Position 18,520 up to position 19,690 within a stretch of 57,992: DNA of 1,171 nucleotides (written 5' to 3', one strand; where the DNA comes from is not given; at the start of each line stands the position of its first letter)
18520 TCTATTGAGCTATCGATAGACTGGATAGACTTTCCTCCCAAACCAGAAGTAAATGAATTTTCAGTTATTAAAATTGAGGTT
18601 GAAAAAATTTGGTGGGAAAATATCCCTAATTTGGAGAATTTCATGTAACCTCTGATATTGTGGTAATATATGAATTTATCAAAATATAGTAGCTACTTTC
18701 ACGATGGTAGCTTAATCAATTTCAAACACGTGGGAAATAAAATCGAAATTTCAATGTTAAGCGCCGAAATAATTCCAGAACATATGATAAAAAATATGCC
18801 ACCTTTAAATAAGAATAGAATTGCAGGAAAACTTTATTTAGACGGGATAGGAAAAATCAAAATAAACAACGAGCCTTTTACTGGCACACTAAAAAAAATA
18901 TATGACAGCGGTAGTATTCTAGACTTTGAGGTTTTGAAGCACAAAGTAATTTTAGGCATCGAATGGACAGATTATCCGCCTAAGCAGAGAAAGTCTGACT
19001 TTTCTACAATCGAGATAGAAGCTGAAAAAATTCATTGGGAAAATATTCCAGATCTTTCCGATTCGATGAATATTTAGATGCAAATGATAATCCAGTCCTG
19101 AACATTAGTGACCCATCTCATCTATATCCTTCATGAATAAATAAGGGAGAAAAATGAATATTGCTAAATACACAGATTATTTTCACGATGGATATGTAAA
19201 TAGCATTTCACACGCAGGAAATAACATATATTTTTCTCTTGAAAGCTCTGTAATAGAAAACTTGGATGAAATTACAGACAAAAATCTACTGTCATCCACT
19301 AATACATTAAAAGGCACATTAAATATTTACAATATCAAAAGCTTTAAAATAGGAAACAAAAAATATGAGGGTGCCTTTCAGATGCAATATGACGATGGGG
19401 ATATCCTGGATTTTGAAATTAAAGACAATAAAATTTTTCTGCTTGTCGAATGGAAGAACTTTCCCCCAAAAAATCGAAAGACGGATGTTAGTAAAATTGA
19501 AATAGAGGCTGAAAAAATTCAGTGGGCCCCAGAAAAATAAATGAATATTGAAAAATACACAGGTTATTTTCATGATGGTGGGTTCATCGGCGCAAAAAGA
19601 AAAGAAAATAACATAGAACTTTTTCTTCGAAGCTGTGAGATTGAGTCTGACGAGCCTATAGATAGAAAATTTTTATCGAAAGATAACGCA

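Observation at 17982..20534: Tandem array of diverged '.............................' genes with segmental-duplication scars and decaying copies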

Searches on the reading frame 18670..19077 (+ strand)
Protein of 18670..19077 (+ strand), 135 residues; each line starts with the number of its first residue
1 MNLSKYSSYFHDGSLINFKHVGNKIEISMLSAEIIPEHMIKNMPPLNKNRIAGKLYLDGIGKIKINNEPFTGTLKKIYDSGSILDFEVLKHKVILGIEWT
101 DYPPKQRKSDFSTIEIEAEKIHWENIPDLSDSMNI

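Call 3: search_protein_families(library=pfam, max_evalue=1, proteins=[window:18670-19077:+])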
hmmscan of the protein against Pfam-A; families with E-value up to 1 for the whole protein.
window:18670-19077:+ (135 aa): 0 families

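Call 7: search_protein_families(library=ncbifam, max_evalue=1, proteins=[window:18670-19077:+])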
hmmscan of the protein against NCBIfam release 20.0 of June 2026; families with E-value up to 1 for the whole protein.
window:18670-19077:+ (135 aa): 0 families

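Call 8: find_homologous_proteins(query=A1, max_evalue=0.001)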
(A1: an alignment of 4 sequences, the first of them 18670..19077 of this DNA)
Query A1 (4 sequences) (135 aa, profile of the alignment): 456 proteins with E <= 0.001 among 3204 candidates; the best 120 are listed.
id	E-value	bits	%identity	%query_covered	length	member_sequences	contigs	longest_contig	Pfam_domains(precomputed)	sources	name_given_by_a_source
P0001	1.4e-61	224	46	98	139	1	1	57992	-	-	-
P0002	4.0e-60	219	46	99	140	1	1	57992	-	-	-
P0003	6.3e-59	216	93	97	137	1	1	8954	-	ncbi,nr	ncbi:MAG: hypothetical protein HZB76_07540 [Chlamydiae bacterium]|nr:hypothetical protein [Chlamydio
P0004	7.4e-59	215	86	99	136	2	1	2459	-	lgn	-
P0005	8.7e-59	215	91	97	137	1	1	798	-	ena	-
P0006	1.3e-58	215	87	97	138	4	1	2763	-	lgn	-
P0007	3.5e-58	213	86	99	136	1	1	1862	-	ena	-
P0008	6.1e-58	212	84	98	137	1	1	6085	-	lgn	-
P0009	1.3e-57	211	79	97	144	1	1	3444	-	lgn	-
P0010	1.6e-57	211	89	99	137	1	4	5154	-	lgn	-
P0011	1.7e-57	211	45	98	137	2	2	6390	-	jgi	jgi:hypothetical protein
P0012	2.2e-57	211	87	99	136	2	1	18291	-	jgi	-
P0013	4.6e-57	210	46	99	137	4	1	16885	-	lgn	-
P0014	4.7e-57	210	87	98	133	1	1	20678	-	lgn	-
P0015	4.7e-57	209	83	99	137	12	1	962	-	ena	-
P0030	7.5e-56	206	47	99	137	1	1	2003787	-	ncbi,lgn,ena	-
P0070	2.8e-52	194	50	99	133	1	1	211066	-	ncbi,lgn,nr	ncbi:MAG: hypothetical protein HYX48_01735 [Chlamydiales bacterium]|nr:hypothetical protein [Chlamyd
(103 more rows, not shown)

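Call 10: find_encoding_contigs(protein=P0030, flank=10000, max_places=3)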
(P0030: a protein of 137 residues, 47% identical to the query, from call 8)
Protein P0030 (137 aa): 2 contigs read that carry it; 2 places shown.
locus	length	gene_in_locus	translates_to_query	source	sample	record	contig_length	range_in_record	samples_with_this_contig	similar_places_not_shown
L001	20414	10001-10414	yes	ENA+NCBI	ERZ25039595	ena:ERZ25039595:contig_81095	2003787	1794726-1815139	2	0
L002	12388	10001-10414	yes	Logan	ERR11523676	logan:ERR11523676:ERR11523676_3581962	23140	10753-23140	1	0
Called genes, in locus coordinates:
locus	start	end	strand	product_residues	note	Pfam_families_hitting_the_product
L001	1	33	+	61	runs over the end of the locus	-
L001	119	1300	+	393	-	-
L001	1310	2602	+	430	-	-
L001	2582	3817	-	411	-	-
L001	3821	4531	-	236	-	PF00106:adh_short, PF01370:Epimerase (faint), PF08659:KR (weak), PF23441:SDR, PF13561:adh_short_C2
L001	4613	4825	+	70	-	PF01809:YidD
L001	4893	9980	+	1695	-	PF05593:RHS_repeat, PF25023:TEN_YD-shell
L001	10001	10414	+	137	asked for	-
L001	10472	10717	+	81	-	-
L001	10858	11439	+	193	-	-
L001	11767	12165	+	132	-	-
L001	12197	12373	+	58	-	-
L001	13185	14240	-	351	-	PF05686:Glyco_transf_90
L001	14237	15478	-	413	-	PF01476:LysM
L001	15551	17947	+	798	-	PF01588:tRNA_bind, PF03483:B3_4, PF03484:B5, PF17759:tRNA_synthFbeta, PF03147:FDX-ACB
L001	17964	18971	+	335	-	-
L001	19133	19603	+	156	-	PF01035:DNA_binding_1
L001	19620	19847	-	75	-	-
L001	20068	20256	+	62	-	-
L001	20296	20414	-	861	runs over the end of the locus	PF04851:ResIII, PF00176:SNF2-rel_dom, PF00271:Helicase_C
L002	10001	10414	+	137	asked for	-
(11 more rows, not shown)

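Call 11: find_encoding_contigs(protein=P0070, flank=10000, max_places=3)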
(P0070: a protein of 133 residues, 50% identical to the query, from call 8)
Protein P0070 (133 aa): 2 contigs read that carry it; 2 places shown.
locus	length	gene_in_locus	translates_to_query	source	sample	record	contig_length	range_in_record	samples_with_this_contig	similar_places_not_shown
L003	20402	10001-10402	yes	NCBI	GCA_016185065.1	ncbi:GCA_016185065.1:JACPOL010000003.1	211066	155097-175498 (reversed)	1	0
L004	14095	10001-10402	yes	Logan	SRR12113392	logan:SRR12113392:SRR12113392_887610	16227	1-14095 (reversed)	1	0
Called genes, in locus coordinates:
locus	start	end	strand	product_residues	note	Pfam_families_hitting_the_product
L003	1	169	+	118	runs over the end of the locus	-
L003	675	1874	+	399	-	PF06690:HcgC (faint)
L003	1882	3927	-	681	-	PF00892:EamA (weak), PF05050:Methyltransf_21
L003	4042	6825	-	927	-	PF08238:Sel1 (weak), PF23310:TPR_27 (faint), PF08238:Sel1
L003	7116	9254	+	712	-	PF00515:TPR_1 (faint), PF07719:TPR_2 (faint), PF13414:TPR_11 (weak)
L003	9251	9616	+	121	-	-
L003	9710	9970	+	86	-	-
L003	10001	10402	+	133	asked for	-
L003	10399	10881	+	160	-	-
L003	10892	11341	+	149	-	-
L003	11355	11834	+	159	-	-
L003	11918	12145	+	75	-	-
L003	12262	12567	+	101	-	-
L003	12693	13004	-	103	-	-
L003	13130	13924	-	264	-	PF02582:DUF155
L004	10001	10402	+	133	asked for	-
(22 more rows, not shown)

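Call 17: find_related_loci(query=A1, collection=genome_contigs, flank=8000)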
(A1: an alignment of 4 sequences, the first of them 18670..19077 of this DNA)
Query A1 (135 aa) in genome_contigs; peptide patterns used: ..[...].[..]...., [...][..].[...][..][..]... (x = any residue, [..] = any of these).
86 stretches matched a pattern; 39 encode a relative of the query (tblastn E <= 1e-3); 39 distinct loci.
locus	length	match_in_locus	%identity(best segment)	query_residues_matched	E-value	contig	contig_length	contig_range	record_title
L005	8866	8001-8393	93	1-131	6e-79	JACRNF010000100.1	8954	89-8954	MAG: Chlamydiae bacterium isolate NC_groundwater_1928_Pr3_S-0.2um_35_3 scaffold_898172, whole genome shotgun sequence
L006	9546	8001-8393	82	1-131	5e-71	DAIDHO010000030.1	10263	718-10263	MAG TPA_asm: Parachlamydiales bacterium isolate clean346 NODE_30_length_10263_cov_59.900157, whole genome shotgun sequen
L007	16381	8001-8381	84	1-127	7e-70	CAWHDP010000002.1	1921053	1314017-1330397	MAG: uncultured Chlamydiae bacterium isolate MFD04780.bin.1.32 genome assembly, contig: contig_180, whole genome shotgun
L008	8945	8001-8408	61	1-135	2e-53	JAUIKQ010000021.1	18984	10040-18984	MAG: Chlamydiia bacterium isolate Co_bin.367 NODE_16298_length_18984_cov_1.055046, whole genome shotgun sequence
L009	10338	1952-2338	51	1-129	5e-40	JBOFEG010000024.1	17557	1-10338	MAG: Chlamydiales bacterium isolate WFFMC_MAG_130 k139_282792_flag=1_multi=8.0000_len=17557, whole genome shotgun sequen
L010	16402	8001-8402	47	1-134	5e-39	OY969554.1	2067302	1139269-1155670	MAG: uncultured Chlamydiales bacterium isolate MFD04540.bin.c.3 genome assembly, chromosome: 1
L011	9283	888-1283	46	1-132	4e-38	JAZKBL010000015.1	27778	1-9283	MAG: Chlamydiota bacterium isolate ADI_H3L2_1_122_18_3-bin080 ADIH3L21_B080_0_000000000015, whole genome shotgun sequenc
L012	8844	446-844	48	1-132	2e-37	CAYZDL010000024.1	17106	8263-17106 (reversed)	MAG TPA_asm: uncultured bacterium isolate SRP286056_co1_9 genome assembly, contig: NODE_4045_length_17106_cov_5.931382,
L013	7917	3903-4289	50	1-129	1e-37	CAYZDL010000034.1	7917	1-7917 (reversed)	MAG TPA_asm: uncultured bacterium isolate SRP286056_co1_9 genome assembly, contig: NODE_12328_length_7917_cov_6.420504,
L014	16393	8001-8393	50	1-131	3e-37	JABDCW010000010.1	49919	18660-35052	MAG: Chlamydiae bacterium isolate BWMinHeated_Nextera10_MAG4 3300020840.a:Ga0207078_1016, whole genome shotgun sequence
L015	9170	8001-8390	53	1-129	3e-37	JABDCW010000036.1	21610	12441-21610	MAG: Chlamydiae bacterium isolate BWMinHeated_Nextera10_MAG4 3300020840.a:Ga0207078_1049, whole genome shotgun sequence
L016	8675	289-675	48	3-129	2e-35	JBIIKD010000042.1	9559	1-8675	MAG: Chlamydiia bacterium isolate ME2001-10-09pf_3300042861_group1_bin7 Rohwer_bin1208_scaffold_8650_c1, whole genome sh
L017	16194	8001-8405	47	1-135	2e-35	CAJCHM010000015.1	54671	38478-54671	Acidobacteria bacterium isolate BOG_genome_mining.12 genome assembly, contig: k141_13257387, whole genome shotgun sequen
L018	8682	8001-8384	48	1-127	4e-35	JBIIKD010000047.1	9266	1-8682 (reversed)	MAG: Chlamydiia bacterium isolate ME2001-10-09pf_3300042861_group1_bin7 Rohwer_bin1208_scaffold_4150_c2, whole genome sh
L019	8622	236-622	46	1-129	9e-35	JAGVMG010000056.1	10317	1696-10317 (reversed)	MAG: Parachlamydiales bacterium isolate SW_7 c_000000114683, whole genome shotgun sequence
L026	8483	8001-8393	47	1-131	7e-33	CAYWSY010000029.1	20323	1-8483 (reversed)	MAG TPA_asm: uncultured bacterium isolate SRP287051_co1_18 genome assembly, contig: NODE_3760_length_20323_cov_8.033698,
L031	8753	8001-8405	44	1-133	8e-29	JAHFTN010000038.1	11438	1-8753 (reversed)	MAG: Chlamydiae bacterium isolate nzgw621 NODE_4013_length_11439_cov_3.388938, whole genome shotgun sequence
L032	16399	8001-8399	44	1-134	1e-28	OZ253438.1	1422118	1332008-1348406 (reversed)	MAG: Chlamydiales bacterium isolate 429d70ff-2b12-4698-8b97-15b6eb0173f8 genome assembly, chromosome: 1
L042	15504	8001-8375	36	1-128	2e-16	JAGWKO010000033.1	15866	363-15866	MAG: Verrucomicrobiota bacterium isolate REEB163 contig-150_4368, whole genome shotgun sequence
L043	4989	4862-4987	55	1-42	8e-10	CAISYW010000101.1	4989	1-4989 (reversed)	MAG: uncultured Chlamydiae bacterium isolate AlinenSedimentsCore1_bin-1524 genome assembly, contig: bin-1524:101/202, wh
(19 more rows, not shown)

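Call 22: search_protein_representatives(alignment_id=A1)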
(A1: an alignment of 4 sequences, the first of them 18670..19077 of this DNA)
Query: 4 sequences, 133 profile positions. Proteins with E-value up to 0.001 (for the whole library): 410; up to 1e-10: 313; up to 1e-30: 89. The best 150 are listed.
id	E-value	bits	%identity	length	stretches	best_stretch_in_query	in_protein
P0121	4.3e-94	327.7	-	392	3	1-130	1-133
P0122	6.4e-73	259.2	-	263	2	1-133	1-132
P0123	1.5e-53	196.5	-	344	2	3-130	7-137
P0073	1.9e-52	192.9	-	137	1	1-130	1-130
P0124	3.4e-52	192.1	-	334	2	1-129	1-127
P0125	7.3e-51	187.8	-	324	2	1-130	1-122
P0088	1.2e-50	187.1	-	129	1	1-128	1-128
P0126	1.0e-49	184.1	-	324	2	3-131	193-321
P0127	3.3e-49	182.5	-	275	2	2-129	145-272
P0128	4.2e-49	182.1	-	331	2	1-131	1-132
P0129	8.7e-47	174.6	-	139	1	1-131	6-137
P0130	1.4e-44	167.4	-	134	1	1-131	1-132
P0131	3.2e-44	166.3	-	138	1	2-129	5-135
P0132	1.0e-43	164.7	-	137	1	2-130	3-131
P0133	1.2e-42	161.2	-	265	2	1-129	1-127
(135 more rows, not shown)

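Call 28: search_solved_structures(query=A1, max_evalue=10)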
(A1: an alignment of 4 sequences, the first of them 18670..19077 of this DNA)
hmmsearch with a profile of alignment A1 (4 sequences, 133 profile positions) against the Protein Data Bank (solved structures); distinct sequences matched with E-value up to 10: 2.
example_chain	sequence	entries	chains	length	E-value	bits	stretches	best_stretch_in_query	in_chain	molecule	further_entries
9grx_O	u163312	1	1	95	0.38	13.9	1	54-105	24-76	NAD(P)H-quinone oxidoreductase subunit O, chloroplastic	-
7wfg_O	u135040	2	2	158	0.41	13.8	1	53-106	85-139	NdhO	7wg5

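Call 41: predict_structure(alignment_id=A3)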
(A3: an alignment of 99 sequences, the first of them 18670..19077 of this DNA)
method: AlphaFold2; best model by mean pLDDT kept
length: 135 residues; sequences in the alignment: 99
mean_pLDDT: 88.0   pTM: 0.82
mean pLDDT of the five models: 88.0, 87.7, 87.0, 86.9, 86.1
residues with pLDDT >= 90: 88; 70-90: 33; 50-70: 8; < 50: 6
segments of 3 or more residues with pLDDT < 50: 130-135
pLDDT, mean of each block of 10 residues (from residue 1): 79 95 97 82 74 95 97 95 95 97 91 98 74 39
secondary structure, 60 per line:
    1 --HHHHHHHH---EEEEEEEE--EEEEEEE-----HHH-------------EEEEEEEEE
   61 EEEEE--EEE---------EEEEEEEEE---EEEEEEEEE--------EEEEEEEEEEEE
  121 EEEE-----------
elements in order: H3-10 E14-21 E24-30 E52-65 E68-70 E80-88 E92-100 E109-124
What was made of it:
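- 18670..19077 (+): YFHDG copy 2, an orphan immunity gene. Its last 4-5 codons are read out of frame from the adjoining toxin remnant. The AlphaFold2 model has pLDDT 88 (call 41).
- YFHDG folds confidently as one helix plus a seven-strand antiparallel sheet (pLDDT 88, call 41).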

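Call 45: fold_search(model_id=the predicted structure, library=pdb)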
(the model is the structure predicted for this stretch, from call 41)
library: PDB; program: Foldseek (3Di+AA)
matches with E <= 10: 731; with E <= 0.001: 0
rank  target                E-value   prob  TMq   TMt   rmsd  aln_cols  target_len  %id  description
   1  1n0s_A                5.8e-02  0.35  0.24  0.20  15.2       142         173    9  ENGINEERED LIPOCALIN FLUA IN COMPLEX WITH FLUORESCEIN (released 2003-08-05)
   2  1e5p_B                2.0e-01  0.54  0.26  0.25  14.0       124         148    8  Crystal structure of aphrodisin, a sex pheromone from female hamster (released 2001-07-26)
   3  4h8p                  2.4e-01  0.12  0.19  0.20  14.6       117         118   11  NEAT5 domain of IsdX2, a B. anthracis hemophore in complex with heme (released 2013-02-06)
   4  4z6j_A                2.4e-01  0.11  0.18  0.19  14.6       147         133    8  Crystal structure of apo intact hoefavidin (released 2015-07-15)
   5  1iiu                  2.7e-01  0.15  0.20  0.17  14.0       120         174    6  Chicken plasma retinol-binding protein (RBP) (released 2002-01-16)
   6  1e5p_C                3.0e-01  0.47  0.27  0.25  13.9       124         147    8  Crystal structure of aphrodisin, a sex pheromone from female hamster (released 2001-07-26)
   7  6vio_G                3.0e-01  0.05  0.15  0.12  16.6       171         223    8  Crystal structure of eYFP His148Ser (released 2021-01-13)
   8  1e5p_A                3.2e-01  0.25  0.28  0.26  13.3       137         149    9  Crystal structure of aphrodisin, a sex pheromone from female hamster (released 2001-07-26)
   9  4z6j_B                3.7e-01  0.13  0.20  0.20  14.9       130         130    8  Crystal structure of apo intact hoefavidin (released 2015-07-15)
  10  3sik_A                3.7e-01  0.12  0.19  0.21  14.9       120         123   10  Crystal structure of the Bacillus anthracis hemophore IsdX1 complexed with heme (released 2012-05-02)
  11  3suz                  3.7e-01  0.08  0.18  0.10  17.3       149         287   13  Crystal structure of Rat Mint2 PPC (released 2012-07-11)
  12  2r73_A                3.9e-01  0.25  0.23  0.22  13.1       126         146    9  Crystal Structure of the Possum Milk Whey Lipocalin Trichosurin at pH 8.2 (released 2007-11-20)
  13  6i3v_F                3.9e-01  0.18  0.23  0.18  10.7       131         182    6  x-ray structure of the human mitochondrial PRELID1 in complex with TRIAP1 (released 2019-03-20)
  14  6ap4_L                3.9e-01  0.09  0.18  0.08  14.1       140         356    5  Crystal structure of the DNA polymerase III subunit beta from Acinetobacter baumannii (released 2017-12-20)
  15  1eml                  4.1e-01  0.15  0.23  0.15  13.2       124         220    9  GREEN FLUORESCENT PROTEIN FROM AEQUOREA VICTORIA, MUTANT (released 1997-08-20)
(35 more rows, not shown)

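Call 52: search_protein_families(library=pfam, alignment_id=A3, max_evalue=0.01)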
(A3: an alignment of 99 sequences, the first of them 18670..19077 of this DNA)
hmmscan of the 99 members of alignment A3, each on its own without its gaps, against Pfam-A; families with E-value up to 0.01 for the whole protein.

A. member 1, window:18670-19077:+ (135 aa): 0 families

B. families by the number of members that match (of 99 scanned): 3 families
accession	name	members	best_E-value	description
PF09223.17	ZinT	1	0.0069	ZinT (YodA) periplasmic lipocalin-like zinc-recruitment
PF25242.1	Ubiquitin_UBP8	1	0.0077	UBP8-like, ubiquitin-like domain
PF16730.10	DnaGprimase_HBD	1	0.0083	DnaG-primase C-terminal, helicase-binding domain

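Call 83: search_solved_structures(query=A3, max_evalue=10)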
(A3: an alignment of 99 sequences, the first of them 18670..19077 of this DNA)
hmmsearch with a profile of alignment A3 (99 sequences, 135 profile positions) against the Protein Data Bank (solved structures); distinct sequences matched with E-value up to 10: 10.
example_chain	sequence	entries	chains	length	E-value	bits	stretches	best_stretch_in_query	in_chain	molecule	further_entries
6v2r_A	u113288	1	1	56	0.51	13.4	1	83-108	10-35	Chromobox protein homolog 7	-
2l12_A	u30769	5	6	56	0.62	13.1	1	85-108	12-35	Chromobox homolog 7 | Chromobox protein homolog 7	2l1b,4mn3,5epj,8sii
4x3k_A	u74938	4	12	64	0.73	12.9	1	85-108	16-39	Chromobox protein homolog 7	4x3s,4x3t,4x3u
2kvm_A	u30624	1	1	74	0.76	12.8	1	82-108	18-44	Chromobox protein homolog 7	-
2k1b_A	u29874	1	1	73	0.92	12.6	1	85-108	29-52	Chromobox protein homolog 7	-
5ejw_A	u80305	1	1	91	1.1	12.3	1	82-108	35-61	Chromobox protein homolog 7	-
6spc_h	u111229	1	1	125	1.5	11.9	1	71-114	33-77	30S ribosomal protein S8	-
6spe_h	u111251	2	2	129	1.5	11.9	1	71-114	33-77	30S ribosomal protein S8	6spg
7unr_h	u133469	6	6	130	1.5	11.8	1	71-114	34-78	30S ribosomal protein S8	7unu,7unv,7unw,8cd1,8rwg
6spf_h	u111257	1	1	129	1.6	11.8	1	71-114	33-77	30S ribosomal protein S8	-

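Call 87: fold_search(model_id=the predicted structure, library=viral)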
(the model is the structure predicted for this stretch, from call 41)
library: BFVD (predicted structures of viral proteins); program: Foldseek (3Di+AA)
matches with E <= 10: 668; with E <= 0.001: 0
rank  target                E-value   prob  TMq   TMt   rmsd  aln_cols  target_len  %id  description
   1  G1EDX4                3.8e-02  0.33  0.21  0.17  11.9       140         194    7  (no name in the UniProt tables at hand)
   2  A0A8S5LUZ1            2.3e-01  0.11  0.18  0.14  10.1       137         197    9  Uncharacterized protein [Siphoviridae sp. ctRg61]
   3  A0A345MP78            2.4e-01  0.15  0.23  0.11  23.6       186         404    7  (no name in the UniProt tables at hand)
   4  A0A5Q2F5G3            2.4e-01  0.11  0.19  0.15  15.4       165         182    8  Lipoprotein [Erwinia phage Midgardsormr38]
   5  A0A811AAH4            2.5e-01  0.20  0.23  0.14  13.6       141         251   11  (no name in the UniProt tables at hand)
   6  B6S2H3                2.6e-01  0.10  0.18  0.10  15.1       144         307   12  (no name in the UniProt tables at hand)
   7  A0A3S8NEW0            2.6e-01  0.08  0.15  0.16  13.8       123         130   14  Uncharacterized protein [Sulfolobales Beppu filamentous virus 2]
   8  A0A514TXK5            2.8e-01  0.18  0.22  0.13  11.9       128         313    6  (no name in the UniProt tables at hand)
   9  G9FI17                2.8e-01  0.15  0.19  0.25  11.8       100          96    5  (no name in the UniProt tables at hand)
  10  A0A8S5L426            3.1e-01  0.13  0.17  0.17  17.0       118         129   11  Coat protein [ssRNA phage SRR6960799_29]
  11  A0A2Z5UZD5            3.4e-01  0.08  0.17  0.13  13.9       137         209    7  Uncharacterized protein [Heliothis virescens ascovirus 3j]
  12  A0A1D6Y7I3            3.8e-01  0.08  0.17  0.14  18.9       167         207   11  (no name in the UniProt tables at hand)
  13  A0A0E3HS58            3.8e-01  0.03  0.14  0.08  16.9       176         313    9  Uncharacterized protein [Synechococcus phage ACG-2014d]
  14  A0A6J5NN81            4.0e-01  0.09  0.20  0.19  16.8       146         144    8  Uncharacterized protein [uncultured Caudovirales phage]
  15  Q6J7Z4                4.2e-01  0.10  0.17  0.15  15.6       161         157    3  Pas37 [Actinoplanes phage phiAsp2]
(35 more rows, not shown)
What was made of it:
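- Tried and rejected: Against PDB and BFVD there was nothing with an E-value better than about 0.04 or a TM-score above about 0.3 (calls 45, 87).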

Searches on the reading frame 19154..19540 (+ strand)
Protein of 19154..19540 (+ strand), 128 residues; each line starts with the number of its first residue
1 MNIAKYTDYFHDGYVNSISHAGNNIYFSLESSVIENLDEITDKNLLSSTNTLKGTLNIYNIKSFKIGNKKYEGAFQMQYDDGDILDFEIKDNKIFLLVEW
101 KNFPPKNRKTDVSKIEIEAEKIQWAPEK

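Call 3: search_protein_families(library=pfam, max_evalue=1, proteins=[window:19154-19540:+])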
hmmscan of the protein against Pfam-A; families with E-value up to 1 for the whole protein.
window:19154-19540:+ (128 aa): 1 family
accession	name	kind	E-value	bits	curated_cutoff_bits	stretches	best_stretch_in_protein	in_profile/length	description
PF09223.17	ZinT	-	0.13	12.5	27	0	98-125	56-83/181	ZinT (YodA) periplasmic lipocalin-like zinc-recruitment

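Call 7: search_protein_families(library=ncbifam, max_evalue=1, proteins=[window:19154-19540:+])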
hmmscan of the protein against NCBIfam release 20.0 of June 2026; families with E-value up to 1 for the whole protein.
window:19154-19540:+ (128 aa): 1 family
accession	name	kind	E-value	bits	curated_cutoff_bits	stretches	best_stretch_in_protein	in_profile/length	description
TIGR00004.1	TIGR00004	subfamily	0.04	14.1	106.25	1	32-78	53-99/125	Rid family detoxifying hydrolase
